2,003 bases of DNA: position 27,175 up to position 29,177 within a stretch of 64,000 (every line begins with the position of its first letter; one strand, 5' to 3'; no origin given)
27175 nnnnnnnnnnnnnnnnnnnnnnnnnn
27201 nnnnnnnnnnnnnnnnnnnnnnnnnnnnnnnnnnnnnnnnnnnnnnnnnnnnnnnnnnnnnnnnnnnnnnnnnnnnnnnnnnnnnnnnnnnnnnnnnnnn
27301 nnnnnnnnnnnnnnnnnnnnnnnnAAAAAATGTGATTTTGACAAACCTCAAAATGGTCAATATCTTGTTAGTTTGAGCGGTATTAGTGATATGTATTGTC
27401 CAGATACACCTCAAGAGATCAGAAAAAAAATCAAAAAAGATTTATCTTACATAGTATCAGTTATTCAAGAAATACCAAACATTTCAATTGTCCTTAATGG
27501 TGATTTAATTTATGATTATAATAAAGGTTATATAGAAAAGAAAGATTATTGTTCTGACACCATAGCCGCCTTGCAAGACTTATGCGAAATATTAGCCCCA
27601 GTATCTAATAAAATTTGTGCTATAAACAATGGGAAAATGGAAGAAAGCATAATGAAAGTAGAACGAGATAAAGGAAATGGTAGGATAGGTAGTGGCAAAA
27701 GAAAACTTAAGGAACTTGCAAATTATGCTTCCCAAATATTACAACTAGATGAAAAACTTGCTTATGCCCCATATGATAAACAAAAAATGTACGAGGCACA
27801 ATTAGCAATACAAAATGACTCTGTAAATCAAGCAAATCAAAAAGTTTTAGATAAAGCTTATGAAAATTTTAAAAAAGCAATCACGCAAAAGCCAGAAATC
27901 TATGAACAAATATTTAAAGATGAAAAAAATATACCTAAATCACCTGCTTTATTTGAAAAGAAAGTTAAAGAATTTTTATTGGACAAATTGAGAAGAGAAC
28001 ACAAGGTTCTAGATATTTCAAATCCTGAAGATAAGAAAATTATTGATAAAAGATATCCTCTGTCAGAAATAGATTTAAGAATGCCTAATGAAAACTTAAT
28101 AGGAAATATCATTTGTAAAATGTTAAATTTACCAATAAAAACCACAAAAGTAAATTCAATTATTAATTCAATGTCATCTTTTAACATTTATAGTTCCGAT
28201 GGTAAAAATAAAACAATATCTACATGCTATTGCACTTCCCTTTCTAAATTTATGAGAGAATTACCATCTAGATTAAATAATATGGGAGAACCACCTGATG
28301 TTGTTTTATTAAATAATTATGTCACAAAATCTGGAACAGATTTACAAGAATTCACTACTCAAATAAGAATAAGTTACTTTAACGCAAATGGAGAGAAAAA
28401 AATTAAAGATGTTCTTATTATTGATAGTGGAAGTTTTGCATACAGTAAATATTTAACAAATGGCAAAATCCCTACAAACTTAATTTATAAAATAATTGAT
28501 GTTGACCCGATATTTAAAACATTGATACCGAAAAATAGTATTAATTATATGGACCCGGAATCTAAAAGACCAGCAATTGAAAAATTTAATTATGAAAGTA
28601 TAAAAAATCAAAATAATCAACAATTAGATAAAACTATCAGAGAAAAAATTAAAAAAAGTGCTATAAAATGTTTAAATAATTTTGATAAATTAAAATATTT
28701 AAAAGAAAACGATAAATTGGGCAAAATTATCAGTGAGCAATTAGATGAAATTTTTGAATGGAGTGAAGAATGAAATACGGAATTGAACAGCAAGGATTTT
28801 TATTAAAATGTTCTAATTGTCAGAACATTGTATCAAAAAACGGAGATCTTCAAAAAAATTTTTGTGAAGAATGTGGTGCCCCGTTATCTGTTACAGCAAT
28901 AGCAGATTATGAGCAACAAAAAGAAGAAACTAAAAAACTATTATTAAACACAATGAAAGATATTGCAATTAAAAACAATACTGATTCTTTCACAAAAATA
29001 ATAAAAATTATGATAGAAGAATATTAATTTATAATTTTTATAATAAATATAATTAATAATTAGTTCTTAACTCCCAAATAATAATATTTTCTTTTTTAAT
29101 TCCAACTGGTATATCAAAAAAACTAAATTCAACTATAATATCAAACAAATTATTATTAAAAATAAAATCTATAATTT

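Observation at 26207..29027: Candidate two-gene system: an 836-aa double-MPP protein translationally coupled to a zinc-ribbon protein, behind a textbook promoter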

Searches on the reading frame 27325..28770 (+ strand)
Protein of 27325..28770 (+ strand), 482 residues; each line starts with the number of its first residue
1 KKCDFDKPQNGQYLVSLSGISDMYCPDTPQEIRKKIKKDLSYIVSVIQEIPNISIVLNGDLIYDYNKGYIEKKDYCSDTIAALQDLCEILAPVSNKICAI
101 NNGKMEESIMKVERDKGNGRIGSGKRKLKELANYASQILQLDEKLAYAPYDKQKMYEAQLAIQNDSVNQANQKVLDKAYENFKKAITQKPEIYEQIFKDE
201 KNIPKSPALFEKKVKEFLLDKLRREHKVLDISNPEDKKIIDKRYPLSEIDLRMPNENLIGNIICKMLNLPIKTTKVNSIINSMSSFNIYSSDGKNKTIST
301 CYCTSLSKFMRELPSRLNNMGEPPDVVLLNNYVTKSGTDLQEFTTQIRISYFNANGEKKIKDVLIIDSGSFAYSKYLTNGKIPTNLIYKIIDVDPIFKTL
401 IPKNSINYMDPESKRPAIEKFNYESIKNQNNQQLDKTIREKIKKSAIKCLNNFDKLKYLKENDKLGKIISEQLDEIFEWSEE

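Call 43: search_solved_structures(query=A2, max_evalue=10, show_alignments=1)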
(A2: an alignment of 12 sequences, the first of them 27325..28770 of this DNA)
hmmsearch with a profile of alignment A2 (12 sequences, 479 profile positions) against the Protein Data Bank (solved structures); distinct sequences matched with E-value up to 10: 1.
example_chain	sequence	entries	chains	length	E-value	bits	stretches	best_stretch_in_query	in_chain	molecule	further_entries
6dmp_A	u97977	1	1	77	2.6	10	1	184-241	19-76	Designed orthogonal protein DHD13_XAAA_A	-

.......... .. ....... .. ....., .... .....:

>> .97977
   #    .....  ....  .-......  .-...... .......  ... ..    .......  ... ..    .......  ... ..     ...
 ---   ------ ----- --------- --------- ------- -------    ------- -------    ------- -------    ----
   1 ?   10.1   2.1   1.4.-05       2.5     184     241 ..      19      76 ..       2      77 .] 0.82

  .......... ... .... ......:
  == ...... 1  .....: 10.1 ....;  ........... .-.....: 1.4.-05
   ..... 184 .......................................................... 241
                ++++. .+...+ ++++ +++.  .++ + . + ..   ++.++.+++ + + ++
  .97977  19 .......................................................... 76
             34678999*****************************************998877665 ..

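Call 44: search_protein_families(library=pfam, alignment_id=A2, max_evalue=1)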
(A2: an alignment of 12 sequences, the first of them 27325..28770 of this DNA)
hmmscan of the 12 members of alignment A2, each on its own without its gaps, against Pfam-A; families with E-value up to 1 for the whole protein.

A. member 1, window:27325-28770:+ (482 aa): 2 families
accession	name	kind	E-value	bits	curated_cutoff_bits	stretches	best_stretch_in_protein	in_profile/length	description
PF20170.4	Plexin_RBD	-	0.081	13.4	27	1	162-192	36-64/113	Plexin cytoplasmic RhoGTPase-binding domain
PF01320.23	Colicin_Pyocin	-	0.39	11.3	21.2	1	169-217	27-72/82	Colicin immunity protein / pyocin immunity protein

B. families by the number of members that match (of 12 scanned): 13 families
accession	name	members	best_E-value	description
PF11305.13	DUF3107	2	0.017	Protein of unknown function (DUF3107)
PF12732.12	YtxH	2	0.038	YtxH-like protein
PF01287.26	eIF-5a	1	0.036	Eukaryotic elongation factor 5A hypusine, DNA-binding OB fold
PF02686.20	GatC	1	0.065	Glu-tRNAGln amidotransferase C subunit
PF17008.10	DUF5088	1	0.071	Domain of unknown function (DUF5088)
PF20170.4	Plexin_RBD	1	0.081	Plexin cytoplasmic RhoGTPase-binding domain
PF23966.1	DUF7294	1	0.13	Domain of unknown function (DUF7294)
PF04356.17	DUF489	1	0.13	Protein of unknown function (DUF489)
PF18312.6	ScsC_N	1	0.16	Copper resistance protein ScsC N-terminal domain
PF07481.16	DUF1521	1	0.17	Domain of Unknown Function (DUF1521)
PF24286.1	DUF7474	1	0.23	Family of unknown function (DUF7474)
PF01320.23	Colicin_Pyocin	1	0.39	Colicin immunity protein / pyocin immunity protein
PF13931.11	Microtub_bind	1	0.48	Kinesin-associated microtubule-binding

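Call 49: predict_structure(alignment_id=A2)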
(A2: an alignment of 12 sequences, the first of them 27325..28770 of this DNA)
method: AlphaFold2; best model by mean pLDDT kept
length: 482 residues; sequences in the alignment: 12
mean_pLDDT: 78.5   pTM: 0.71
mean pLDDT of the five models: 78.5, 74.5, 74.5, 71.7, 70.2
residues with pLDDT >= 90: 105; 70-90: 256; 50-70: 92; < 50: 29
segments of 3 or more residues with pLDDT < 50: 1-9, 400-407, 429-435, 479-482
pLDDT, mean of each block of 10 residues (from residue 1): 38 81 88 89 87 88 75 76 94 93 88 78 60 89 91 89 90 93 85 75 80 90 89 90 84 90 93 83 84 82 84 86 88 63 79 85 81 69 69 60 50 71 59 53 64 70 71 61 46
secondary structure, 60 per line:
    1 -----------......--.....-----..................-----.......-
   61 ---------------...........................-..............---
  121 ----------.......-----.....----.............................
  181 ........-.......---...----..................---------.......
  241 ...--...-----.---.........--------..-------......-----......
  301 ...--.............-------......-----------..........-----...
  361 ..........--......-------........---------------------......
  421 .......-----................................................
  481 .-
elements in order: E12-17 H20-24 H30-47 E53-59 H76-96 E97-102 H104-117 H131-137 H143-146 H152-188 H190-196 H207-224 H234-243 H258-266 E284-289 E295-303 H306-318 E326-331 E343-352 E358-370 H373-378 E386-393 E415-422 H423-427 H433-481

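Call 53: fold_search(model_id=the predicted structure, library=pdb)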
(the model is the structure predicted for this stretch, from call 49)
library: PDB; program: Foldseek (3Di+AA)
matches with E <= 10: 690; with E <= 0.001: 0
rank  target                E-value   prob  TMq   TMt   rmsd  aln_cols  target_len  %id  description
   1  4o43_A                9.3e-03  0.92  0.27  0.36  12.4       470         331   10  DNA Double-Strand Break Repair Pathway Choice Is Directed by Distinct MRE11 Nuclease Activities (released 2014-01-08)
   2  4tug_C                1.2e-02  0.94  0.26  0.36   9.4       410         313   10  Crystal structure of MjMre11-DNA2 complex (released 2014-10-15)
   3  5dny_A                2.4e-02  0.87  0.26  0.33   7.6       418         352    9  Structure of the ATPrS-Mre11/Rad50-DNA complex (released 2016-02-24)
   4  5dny_C                3.1e-02  0.84  0.26  0.33   7.6       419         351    9  Structure of the ATPrS-Mre11/Rad50-DNA complex (released 2016-02-24)
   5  4nzv_A                3.2e-02  0.85  0.29  0.39  12.5       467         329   10  DNA Double-Strand Break Repair Pathway Choice Is Directed by Distinct MRE11 Nuclease Activities (released 2014-01-08)
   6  4tug_D                3.4e-02  0.85  0.27  0.38   7.7       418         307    9  Crystal structure of MjMre11-DNA2 complex (released 2014-10-15)
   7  4tug_A                3.6e-02  0.84  0.27  0.38  13.3       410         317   10  Crystal structure of MjMre11-DNA2 complex (released 2014-10-15)
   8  7swl_D                3.6e-02  0.10  0.11  0.10  27.4       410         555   10  CryoEM structure of the N-terminal-deleted Rix7 AAA-ATPase (released 2022-03-02)
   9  4tug_E                5.4e-02  0.82  0.28  0.39  12.7       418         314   10  Crystal structure of MjMre11-DNA2 complex (released 2014-10-15)
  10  6vc9_A                5.4e-02  0.38  0.23  0.21  21.8       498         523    6  TB19 complex (released 2020-11-11)
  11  3auz                  6.1e-02  0.82  0.28  0.39  11.2       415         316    9  Crystal structure of Mre11 with manganese (released 2011-05-25)
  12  4h1y                  7.6e-02  0.30  0.23  0.22  17.2       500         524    7  Human ecto-5'-nucleotidase (CD73): crystal form II (open) in complex with PSB11552 (released 2012-11-28)
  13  7qga                  8.5e-02  0.28  0.23  0.21  16.5       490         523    7  Human CD73 (ecto 5'-nucleotidase) in complex with MRS4598 (a 3-methyl-CMPCP derivative, compound 16 in paper) in the ope (released 2022-02-16)
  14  4tug_B                9.5e-02  0.63  0.25  0.36  13.8       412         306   10  Crystal structure of MjMre11-DNA2 complex (released 2014-10-15)
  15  2nyd_B                9.5e-02  0.10  0.08  0.10  15.5       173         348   13  Crystal structure of Staphylococcus aureus hypothetical protein SA1388 (released 2007-01-09)
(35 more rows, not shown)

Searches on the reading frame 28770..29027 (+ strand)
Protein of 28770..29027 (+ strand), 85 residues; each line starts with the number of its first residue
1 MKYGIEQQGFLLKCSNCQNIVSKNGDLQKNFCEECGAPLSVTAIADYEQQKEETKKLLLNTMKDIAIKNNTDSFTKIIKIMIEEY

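Call 4: search_protein_families(library=pfam, proteins=[window:28770-29027:+], max_evalue=1)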
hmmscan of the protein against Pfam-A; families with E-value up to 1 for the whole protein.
window:28770-29027:+ (85 aa): 19 families
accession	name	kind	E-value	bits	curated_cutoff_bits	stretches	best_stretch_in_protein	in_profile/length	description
PF08772.16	Zn_ribbon_NOB1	-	1.2e-05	25.7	24.9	1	9-70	6-62/72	Nin one binding (NOB1) Zn-ribbon like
PF18508.7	zf_C2H2_13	-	0.0036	17.3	26.5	1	31-46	19-34/42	Zinc finger domain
PF12773.13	DZR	-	0.0064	17.1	27.3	2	14-40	1-23/45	Double zinc ribbon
PF11006.13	DUF2845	-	0.0076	16.9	21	1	16-58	5-46/90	Protein of unknown function (DUF2845)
PF07191.17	Zn_ribbon_6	-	0.0078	16.6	25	1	6-42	11-42/67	Double zinc ribbon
PF17032.10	Zn_ribbon_15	-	0.013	16.7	28.9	1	7-38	33-61/73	zinc-ribbon family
PF14803.11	Zn_ribbon_Nudix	-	0.014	15.7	25.6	1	30-41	1-12/34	Nudix N-terminal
PF01485.27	IBR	-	0.017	15.6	24.3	1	5-36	12-48/65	IBR domain, a half RING-finger domain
PF13717.11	Zn_ribbon_4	-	0.017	15.5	30.3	1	5-20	19-34/36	zinc-ribbon domain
PF13240.11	Zn_Ribbon_1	-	0.02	15.1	25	1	30-39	14-23/23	zinc-ribbon domain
PF01155.25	HypA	-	0.053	14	28.9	1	5-38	64-95/112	Hydrogenase/urease nickel incorporation, metallochaperone, hypA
PF18912.6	DZR_2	-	0.053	13.8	27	1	14-41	24-48/56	Double zinc ribbon domain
PF04828.22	GFA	-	0.07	13.7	24.3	1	23-54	64-91/115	Glutathione-dependent formaldehyde-activating enzyme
PF11062.13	DUF2863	-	0.086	11.8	25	1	11-39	346-374/398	Protein of unknown function (DUF2863)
PF13248.11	Zn_ribbon_3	-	0.094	12.7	27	1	12-39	3-26/26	zinc-ribbon domain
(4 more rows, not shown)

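Call 5: search_protein_families(library=padloc, proteins=[window:28770-29027:+], max_evalue=1)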
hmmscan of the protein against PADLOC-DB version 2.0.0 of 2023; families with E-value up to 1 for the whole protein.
window:28770-29027:+ (85 aa): 1 family
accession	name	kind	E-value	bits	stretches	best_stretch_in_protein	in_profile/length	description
PDLC01735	TniQ_V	-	0.011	13.6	1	7-43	142-178/184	TniQ_0_V-K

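Call 6: search_protein_families(library=ncbifam, proteins=[window:28770-29027:+], max_evalue=1)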
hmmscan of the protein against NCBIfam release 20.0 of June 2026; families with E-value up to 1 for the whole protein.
window:28770-29027:+ (85 aa): 4 families
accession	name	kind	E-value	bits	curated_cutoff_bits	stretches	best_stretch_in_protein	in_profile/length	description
NF033497.1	rubre_like_arch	subfamily_domain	0.057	13.1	32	1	14-39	3-26/34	rubrerythrin-like domain-containing protein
TIGR00515.1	accD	equivalog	0.067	12.5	317.45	1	6-46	21-62/285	acetyl-CoA carboxylase, carboxyltransferase subunit beta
NF001608.0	PRK00398.1-6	equivalog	0.12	12.2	84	1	13-33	5-25/46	DNA-directed RNA polymerase subunit P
NF045510.1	4Cys_prefix_kin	domain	0.22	11.8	24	1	13-39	6-26/26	4-Cys prefix domain-containing protein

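Call 7: search_protein_families(library=phrogs, proteins=[window:28770-29027:+], max_evalue=1)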
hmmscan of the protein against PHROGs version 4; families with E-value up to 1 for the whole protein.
window:28770-29027:+ (85 aa): 14 families
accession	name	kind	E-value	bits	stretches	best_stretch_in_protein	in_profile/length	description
phrog_27132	-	unknown function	0.00018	22.4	1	12-45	28-61/78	-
phrog_2546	-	unknown function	0.00036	21.8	1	12-72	1-58/180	-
phrog_4852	-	unknown function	0.0036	18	1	12-69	14-76/194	-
phrog_5259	-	unknown function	0.032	15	1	13-62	19-67/70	-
phrog_36758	-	unknown function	0.045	14.4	1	46-78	5-37/41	-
phrog_29344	-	unknown function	0.052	14.7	1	43-71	8-36/79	-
phrog_9188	-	unknown function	0.085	14.1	1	5-42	32-67/70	-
phrog_21525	-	unknown function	0.098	14.2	1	7-37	67-101/108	-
phrog_12986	-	unknown function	0.1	13.8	1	13-60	8-55/130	-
phrog_10714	-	unknown function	0.11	13.7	1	11-42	73-102/109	-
phrog_4615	-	unknown function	0.18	13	0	5-34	19-49/61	-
phrog_38125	-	unknown function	0.21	12.7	1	13-38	103-128/162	-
phrog_29113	-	unknown function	0.3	12.3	1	24-36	23-35/37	-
phrog_38222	-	unknown function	0.42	11.8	1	30-48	56-74/75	-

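Call 29: find_homologous_proteins(query=window:28770-29024:+, max_evalue=0.01)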
Query window:28770-29024:+ (85 aa): 6 proteins with E <= 0.01 among 6 candidates.
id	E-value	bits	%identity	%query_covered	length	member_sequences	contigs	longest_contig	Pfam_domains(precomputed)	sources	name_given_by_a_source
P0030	6.6e-49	181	100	100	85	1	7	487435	PF08772.17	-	-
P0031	7.1e-25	104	61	93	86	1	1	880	-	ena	-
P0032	4.3e-22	95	57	93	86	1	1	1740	-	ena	-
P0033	3.5e-21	93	58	93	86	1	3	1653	-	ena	-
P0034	1.8e-20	90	50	94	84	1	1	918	-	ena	-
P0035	2.3e-20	90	51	94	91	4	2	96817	-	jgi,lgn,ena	-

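Call 62: search_protein_families(library=pfam, alignment_id=A4, max_evalue=0.01)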
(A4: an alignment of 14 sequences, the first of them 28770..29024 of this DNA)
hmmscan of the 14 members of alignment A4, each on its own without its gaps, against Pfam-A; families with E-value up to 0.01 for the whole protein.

A. member 1, window:28770-29024:+ (85 aa): 5 families
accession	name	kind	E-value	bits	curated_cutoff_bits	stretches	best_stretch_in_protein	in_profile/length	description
PF08772.16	Zn_ribbon_NOB1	-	1.2e-05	25.7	24.9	1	9-70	6-62/72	Nin one binding (NOB1) Zn-ribbon like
PF18508.7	zf_C2H2_13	-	0.0036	17.3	26.5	1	31-46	19-34/42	Zinc finger domain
PF12773.13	DZR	-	0.0064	17.1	27.3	0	14-40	1-23/45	Double zinc ribbon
PF11006.13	DUF2845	-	0.0076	16.9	21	1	16-58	5-46/90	Protein of unknown function (DUF2845)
PF07191.17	Zn_ribbon_6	-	0.0078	16.6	25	0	6-42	11-42/67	Double zinc ribbon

B. families by the number of members that match (of 14 scanned): 27 families (the first 25 are shown)
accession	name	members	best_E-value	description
PF13248.11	Zn_ribbon_3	11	3.1e-05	zinc-ribbon domain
PF12773.13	DZR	10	0.00018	Double zinc ribbon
PF18508.7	zf_C2H2_13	9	0.00019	Zinc finger domain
PF13240.11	Zn_Ribbon_1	8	7.3e-05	zinc-ribbon domain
PF08772.16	Zn_ribbon_NOB1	7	1.2e-05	Nin one binding (NOB1) Zn-ribbon like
PF05810.19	NinF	6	0.00078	NinF protein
PF14803.11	Zn_ribbon_Nudix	5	0.0016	Nudix N-terminal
PF06221.18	zf-C2HC5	4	0.00026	Putative zinc finger motif, C2HC5-type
PF07191.17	Zn_ribbon_6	3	0.00065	Double zinc ribbon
PF23458.2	DUF7130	2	0.00023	Domain of unknown function (DUF7130)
PF18912.6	DZR_2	2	0.00057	Double zinc ribbon domain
PF09297.16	Zn_ribbon_NUD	2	0.0012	NADH pyrophosphatase zinc ribbon domain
PF23145.1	Zf_2nd_IFT121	2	0.0021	IFT121, second zinc finger domain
PF17032.10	Zn_ribbon_15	2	0.0058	zinc-ribbon family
PF11006.13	DUF2845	2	0.0076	Protein of unknown function (DUF2845)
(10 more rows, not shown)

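Call 63: search_solved_structures(query=A4, max_evalue=10, show_alignments=3)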
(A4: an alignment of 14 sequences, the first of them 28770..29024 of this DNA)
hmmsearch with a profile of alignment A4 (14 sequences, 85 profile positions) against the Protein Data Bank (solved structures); distinct sequences matched with E-value up to 10: 20.
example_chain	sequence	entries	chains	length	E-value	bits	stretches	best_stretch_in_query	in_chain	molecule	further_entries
2lo3_A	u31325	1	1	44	0.006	19.9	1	27-50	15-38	SAGA-associated factor 73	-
3m99_D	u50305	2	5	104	0.023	18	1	27-50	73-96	SAGA-associated factor 73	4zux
4w4u_E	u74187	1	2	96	0.036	17.4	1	26-47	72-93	SAGA-associated factor 73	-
3mhh_E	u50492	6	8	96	0.041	17.2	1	27-47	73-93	SAGA-associated factor 73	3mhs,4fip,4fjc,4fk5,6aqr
4wa6_E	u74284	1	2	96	0.045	17.1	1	27-47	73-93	SAGA-associated factor 73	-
9cte_A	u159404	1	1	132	0.07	16.5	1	43-83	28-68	De novo protein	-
7jh6_A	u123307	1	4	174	0.092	16.1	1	39-83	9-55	Two-domain di-Zn(II) and porphyrin-binding protein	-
7jrq_A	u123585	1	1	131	0.23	14.8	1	49-83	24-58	MPP1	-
1ile_A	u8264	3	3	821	0.33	14.3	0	31-45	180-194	ISOLEUCYL-TRNA SYNTHETASE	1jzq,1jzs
6t9i_Q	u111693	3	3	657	0.47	13.8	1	27-50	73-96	SAGA-associated factor 73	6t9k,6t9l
3vrd_A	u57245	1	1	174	0.48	13.8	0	40-82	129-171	Flavocytochrome c heme subunit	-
9vke_A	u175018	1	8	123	0.58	13.5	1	45-84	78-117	De novo designed zinc hydrolase 11-7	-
9fhl_C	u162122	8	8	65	0.9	12.9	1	5-39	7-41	Small zinc finger protein HVO-2753-like zinc-binding pocket domain-containing protein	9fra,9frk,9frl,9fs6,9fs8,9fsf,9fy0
9n9p_E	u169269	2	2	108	1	12.7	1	16-80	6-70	RNA polymerase Rpb6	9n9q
8br8_Se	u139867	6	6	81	1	12.7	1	11-41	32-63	Ribosomal protein S27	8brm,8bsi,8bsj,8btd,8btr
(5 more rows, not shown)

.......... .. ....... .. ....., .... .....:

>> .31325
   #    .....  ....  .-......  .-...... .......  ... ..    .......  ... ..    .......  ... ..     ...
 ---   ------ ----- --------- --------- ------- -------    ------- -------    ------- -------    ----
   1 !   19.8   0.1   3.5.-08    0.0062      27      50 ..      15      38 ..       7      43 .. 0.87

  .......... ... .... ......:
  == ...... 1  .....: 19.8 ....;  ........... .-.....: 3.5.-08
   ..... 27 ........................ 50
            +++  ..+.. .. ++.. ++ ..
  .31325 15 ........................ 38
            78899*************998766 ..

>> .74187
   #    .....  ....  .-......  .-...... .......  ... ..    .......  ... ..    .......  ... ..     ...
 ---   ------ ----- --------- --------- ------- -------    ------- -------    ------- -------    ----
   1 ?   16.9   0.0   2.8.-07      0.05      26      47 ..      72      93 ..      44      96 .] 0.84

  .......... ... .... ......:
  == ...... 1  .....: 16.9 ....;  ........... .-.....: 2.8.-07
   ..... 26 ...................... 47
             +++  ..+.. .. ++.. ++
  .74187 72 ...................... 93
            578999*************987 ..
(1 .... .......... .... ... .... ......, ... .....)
